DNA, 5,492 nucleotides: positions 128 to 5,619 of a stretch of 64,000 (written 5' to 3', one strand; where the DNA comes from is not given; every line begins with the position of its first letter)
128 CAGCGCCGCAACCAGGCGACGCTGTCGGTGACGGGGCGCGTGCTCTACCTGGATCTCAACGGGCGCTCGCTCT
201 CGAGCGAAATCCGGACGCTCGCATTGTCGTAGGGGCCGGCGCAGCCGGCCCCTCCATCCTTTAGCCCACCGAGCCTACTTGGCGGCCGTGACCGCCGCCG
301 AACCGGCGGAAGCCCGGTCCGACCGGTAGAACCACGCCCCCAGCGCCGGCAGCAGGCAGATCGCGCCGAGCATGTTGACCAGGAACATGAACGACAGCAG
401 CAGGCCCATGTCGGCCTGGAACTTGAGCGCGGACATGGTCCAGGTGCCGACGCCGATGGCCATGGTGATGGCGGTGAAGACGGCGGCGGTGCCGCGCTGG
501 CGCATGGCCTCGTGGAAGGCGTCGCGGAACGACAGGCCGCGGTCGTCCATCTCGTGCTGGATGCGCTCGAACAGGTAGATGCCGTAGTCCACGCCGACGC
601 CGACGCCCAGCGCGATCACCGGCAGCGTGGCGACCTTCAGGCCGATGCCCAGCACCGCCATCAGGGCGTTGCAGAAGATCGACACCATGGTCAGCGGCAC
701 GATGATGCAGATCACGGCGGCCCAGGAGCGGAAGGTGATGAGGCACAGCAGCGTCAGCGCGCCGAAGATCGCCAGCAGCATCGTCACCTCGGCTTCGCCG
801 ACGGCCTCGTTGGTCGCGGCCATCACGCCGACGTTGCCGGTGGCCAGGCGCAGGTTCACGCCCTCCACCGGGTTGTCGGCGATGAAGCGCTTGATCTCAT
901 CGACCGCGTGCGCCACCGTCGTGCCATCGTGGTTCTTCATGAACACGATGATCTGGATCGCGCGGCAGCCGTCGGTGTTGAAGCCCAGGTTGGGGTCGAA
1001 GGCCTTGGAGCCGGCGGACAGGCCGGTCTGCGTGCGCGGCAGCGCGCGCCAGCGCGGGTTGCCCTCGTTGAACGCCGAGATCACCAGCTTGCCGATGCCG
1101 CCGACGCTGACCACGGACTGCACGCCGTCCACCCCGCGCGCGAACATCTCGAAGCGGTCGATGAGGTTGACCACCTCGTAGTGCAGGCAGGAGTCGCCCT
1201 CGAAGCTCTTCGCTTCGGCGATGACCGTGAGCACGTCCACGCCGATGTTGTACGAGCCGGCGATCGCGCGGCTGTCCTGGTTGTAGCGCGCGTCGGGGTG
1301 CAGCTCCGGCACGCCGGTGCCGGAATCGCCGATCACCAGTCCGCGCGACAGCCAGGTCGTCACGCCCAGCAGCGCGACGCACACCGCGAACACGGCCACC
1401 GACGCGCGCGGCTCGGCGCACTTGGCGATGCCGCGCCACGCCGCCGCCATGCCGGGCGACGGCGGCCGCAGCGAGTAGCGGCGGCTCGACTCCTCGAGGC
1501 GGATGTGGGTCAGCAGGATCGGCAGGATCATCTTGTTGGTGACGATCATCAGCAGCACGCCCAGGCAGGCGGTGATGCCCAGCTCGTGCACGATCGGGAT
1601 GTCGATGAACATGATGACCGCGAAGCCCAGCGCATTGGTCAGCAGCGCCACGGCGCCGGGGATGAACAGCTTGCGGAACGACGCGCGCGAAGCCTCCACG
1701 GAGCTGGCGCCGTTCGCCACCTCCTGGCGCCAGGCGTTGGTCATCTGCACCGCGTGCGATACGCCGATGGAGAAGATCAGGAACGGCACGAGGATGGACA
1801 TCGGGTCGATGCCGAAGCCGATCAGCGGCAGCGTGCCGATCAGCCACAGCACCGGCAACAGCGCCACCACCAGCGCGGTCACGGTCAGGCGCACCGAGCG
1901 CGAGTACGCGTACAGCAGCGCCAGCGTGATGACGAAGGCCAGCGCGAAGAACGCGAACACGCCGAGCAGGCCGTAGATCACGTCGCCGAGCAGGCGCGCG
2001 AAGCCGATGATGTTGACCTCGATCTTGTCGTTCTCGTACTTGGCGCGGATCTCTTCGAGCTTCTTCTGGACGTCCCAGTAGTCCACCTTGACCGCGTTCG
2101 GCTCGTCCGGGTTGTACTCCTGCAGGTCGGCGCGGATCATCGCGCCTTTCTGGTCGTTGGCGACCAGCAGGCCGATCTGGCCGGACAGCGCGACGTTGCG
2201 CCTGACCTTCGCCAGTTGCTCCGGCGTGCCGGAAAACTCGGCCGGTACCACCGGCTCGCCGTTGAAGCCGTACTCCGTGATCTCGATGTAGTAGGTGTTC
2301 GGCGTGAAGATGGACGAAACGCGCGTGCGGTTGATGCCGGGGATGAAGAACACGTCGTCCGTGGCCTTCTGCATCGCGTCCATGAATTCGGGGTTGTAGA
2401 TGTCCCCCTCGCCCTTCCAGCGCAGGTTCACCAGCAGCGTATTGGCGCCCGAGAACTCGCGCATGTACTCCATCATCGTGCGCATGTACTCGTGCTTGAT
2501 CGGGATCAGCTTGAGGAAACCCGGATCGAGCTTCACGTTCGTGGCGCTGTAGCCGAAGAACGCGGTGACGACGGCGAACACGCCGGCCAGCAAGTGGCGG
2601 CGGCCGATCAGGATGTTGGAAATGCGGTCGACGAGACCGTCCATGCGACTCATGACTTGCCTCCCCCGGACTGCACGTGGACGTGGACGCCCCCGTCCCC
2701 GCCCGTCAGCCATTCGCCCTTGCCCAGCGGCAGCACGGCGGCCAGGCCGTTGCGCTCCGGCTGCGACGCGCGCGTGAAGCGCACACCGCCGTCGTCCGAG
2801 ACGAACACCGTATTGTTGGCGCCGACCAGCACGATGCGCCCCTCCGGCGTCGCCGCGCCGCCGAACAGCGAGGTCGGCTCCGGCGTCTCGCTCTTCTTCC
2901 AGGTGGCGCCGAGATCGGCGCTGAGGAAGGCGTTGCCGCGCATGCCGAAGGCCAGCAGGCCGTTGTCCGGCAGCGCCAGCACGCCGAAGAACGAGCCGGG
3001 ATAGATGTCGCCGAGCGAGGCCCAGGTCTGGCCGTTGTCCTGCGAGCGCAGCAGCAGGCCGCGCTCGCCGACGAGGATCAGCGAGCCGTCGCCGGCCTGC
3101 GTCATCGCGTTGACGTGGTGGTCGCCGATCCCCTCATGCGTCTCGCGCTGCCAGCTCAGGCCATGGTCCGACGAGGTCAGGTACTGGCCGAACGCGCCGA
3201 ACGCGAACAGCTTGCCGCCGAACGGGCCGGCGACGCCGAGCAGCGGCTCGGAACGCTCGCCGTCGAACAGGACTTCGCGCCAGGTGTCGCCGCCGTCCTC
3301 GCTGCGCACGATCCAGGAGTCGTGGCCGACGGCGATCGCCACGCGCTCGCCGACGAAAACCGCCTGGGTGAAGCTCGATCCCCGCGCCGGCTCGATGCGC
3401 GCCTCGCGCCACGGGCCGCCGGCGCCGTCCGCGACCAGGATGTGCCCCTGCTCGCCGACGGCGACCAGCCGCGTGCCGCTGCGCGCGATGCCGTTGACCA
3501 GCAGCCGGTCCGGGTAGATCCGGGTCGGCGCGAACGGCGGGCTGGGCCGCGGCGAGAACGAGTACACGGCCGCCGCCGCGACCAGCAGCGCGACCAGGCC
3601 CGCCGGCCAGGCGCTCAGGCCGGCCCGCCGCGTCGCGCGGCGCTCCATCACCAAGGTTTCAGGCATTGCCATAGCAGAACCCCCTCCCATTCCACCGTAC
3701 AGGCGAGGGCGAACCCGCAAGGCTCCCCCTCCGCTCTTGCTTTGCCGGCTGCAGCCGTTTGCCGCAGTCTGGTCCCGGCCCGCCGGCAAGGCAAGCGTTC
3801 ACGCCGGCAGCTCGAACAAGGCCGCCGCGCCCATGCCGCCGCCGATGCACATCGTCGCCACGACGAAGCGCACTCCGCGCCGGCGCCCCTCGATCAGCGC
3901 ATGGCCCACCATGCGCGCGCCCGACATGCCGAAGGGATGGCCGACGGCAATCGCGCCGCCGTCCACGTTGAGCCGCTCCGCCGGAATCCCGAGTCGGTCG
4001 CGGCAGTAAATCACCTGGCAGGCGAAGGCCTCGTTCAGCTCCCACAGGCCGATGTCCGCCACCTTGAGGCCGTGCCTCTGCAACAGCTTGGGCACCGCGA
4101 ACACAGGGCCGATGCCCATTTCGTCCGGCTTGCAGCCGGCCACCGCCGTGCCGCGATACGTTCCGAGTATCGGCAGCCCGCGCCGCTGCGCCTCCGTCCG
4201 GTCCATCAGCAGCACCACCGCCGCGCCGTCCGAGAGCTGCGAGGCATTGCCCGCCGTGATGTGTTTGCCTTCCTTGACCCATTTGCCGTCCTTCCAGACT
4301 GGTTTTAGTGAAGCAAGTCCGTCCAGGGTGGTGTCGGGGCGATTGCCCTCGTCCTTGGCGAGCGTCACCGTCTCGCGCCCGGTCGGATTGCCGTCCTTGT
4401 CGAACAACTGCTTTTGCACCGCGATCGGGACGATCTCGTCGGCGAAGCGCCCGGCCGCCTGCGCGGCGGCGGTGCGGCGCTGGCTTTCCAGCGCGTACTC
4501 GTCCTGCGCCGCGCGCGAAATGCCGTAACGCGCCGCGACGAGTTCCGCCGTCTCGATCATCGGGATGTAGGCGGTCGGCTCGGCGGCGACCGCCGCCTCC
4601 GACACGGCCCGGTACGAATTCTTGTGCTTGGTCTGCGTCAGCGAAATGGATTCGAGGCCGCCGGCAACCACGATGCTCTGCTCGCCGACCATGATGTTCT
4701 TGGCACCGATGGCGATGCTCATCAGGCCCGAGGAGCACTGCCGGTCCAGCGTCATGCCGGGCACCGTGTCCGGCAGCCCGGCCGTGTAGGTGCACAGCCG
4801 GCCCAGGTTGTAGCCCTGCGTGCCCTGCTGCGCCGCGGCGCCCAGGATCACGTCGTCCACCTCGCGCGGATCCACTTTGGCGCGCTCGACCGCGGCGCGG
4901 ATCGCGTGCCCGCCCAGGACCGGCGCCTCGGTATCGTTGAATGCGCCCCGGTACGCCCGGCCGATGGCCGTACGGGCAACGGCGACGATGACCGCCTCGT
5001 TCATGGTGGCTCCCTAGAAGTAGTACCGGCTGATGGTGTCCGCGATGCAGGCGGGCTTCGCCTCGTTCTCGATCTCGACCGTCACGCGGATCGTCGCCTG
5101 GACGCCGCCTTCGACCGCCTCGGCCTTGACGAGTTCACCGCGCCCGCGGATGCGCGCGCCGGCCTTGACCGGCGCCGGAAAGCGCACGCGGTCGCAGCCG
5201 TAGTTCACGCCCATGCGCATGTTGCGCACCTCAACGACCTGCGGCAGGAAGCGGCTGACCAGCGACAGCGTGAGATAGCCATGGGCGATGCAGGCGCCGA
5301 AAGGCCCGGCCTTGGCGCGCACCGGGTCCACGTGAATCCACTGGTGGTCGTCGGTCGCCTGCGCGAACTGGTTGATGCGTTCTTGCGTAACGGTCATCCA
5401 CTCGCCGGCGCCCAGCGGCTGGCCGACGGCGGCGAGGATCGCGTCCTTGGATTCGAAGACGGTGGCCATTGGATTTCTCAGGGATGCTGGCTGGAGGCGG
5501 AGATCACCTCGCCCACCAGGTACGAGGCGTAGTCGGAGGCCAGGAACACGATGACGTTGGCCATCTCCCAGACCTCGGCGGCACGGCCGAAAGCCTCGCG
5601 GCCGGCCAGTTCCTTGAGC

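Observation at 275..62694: Three paralogous MMPL-type RND pumps, each with a different periplasmic partner, bracket a steroid catabolic island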

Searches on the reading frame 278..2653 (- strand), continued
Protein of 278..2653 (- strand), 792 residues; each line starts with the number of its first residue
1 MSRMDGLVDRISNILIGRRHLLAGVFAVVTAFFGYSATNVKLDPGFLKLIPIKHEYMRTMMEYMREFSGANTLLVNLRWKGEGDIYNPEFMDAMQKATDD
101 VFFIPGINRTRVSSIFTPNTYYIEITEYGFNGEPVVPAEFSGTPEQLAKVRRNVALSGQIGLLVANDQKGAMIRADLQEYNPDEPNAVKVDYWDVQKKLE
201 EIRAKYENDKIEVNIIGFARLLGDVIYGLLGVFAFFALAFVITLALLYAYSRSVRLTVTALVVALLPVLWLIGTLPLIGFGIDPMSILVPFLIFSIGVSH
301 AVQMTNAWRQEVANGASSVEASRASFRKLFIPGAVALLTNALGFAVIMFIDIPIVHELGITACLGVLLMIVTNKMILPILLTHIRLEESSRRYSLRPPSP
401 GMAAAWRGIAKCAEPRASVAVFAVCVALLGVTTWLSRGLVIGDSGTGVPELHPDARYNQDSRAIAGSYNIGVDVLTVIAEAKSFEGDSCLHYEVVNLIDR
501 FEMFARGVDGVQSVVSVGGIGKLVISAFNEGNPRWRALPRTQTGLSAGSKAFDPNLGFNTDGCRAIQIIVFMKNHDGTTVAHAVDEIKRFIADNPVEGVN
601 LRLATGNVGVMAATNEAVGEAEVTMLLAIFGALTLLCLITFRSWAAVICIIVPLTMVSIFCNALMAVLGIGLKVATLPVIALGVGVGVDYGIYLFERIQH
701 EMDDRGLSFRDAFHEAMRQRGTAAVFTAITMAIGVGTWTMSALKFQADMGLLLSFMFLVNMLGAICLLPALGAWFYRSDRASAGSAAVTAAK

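Call 88: get_annotated_region(hit=H2, flank=20000)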
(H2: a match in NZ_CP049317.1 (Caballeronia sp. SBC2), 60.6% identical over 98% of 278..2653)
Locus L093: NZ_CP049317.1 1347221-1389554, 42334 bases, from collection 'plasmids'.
description: Caballeronia sp. SBC2 plasmid pSBC2-1, complete sequence
organism: Caballeronia sp. SBC2 (NCBI taxid 2705547)
taxonomy: Bacteria; Pseudomonadota; Betaproteobacteria; Burkholderiales; Burkholderiaceae; Caballeronia; Caballeronia sp. SBC2
host: -; source: whole organism,soil; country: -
typing (MOB-suite, as given by PLSDB): mobilizable; relaxase MOBP
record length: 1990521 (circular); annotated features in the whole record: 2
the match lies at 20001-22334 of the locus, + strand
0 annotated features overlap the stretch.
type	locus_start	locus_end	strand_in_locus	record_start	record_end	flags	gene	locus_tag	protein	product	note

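Call 89: get_annotated_region(hit=H4, flank=20000)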
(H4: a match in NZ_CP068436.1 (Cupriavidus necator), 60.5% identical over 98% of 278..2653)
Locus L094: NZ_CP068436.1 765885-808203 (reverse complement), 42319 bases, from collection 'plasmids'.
description: Cupriavidus necator strain C39. plasmid p1, complete sequence
organism: Cupriavidus necator (NCBI taxid 106590)
taxonomy: Bacteria; Pseudomonadota; Betaproteobacteria; Burkholderiales; Burkholderiaceae; Cupriavidus; Cupriavidus necator
host: -; source: heavy metal containmented soil; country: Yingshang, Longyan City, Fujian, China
typing (MOB-suite, as given by PLSDB): non-mobilizable; replicon IncP
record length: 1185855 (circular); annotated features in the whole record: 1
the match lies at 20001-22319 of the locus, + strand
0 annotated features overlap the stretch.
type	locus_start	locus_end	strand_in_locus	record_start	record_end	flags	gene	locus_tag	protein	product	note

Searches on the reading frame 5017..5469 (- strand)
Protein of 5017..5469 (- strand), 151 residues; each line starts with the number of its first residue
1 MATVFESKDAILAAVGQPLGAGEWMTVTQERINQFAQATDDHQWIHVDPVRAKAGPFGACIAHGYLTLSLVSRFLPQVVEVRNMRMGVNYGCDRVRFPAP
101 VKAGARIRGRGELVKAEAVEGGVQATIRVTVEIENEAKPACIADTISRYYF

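Call 6: search_protein_families(library=pfam, proteins=[window:5017-5469:-], max_evalue=0.001)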
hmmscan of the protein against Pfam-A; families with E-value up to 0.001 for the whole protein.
window:5017-5469:- (151 aa): 2 families
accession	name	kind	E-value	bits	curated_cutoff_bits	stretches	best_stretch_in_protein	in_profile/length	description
PF01575.25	MaoC_dehydratas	-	5.9e-27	94.2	27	1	14-130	5-118/123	MaoC like domain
PF13452.11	FAS1_DH_region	-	2.8e-07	31.2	22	1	13-136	1-124/132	FAS1-like, dehydratase domain region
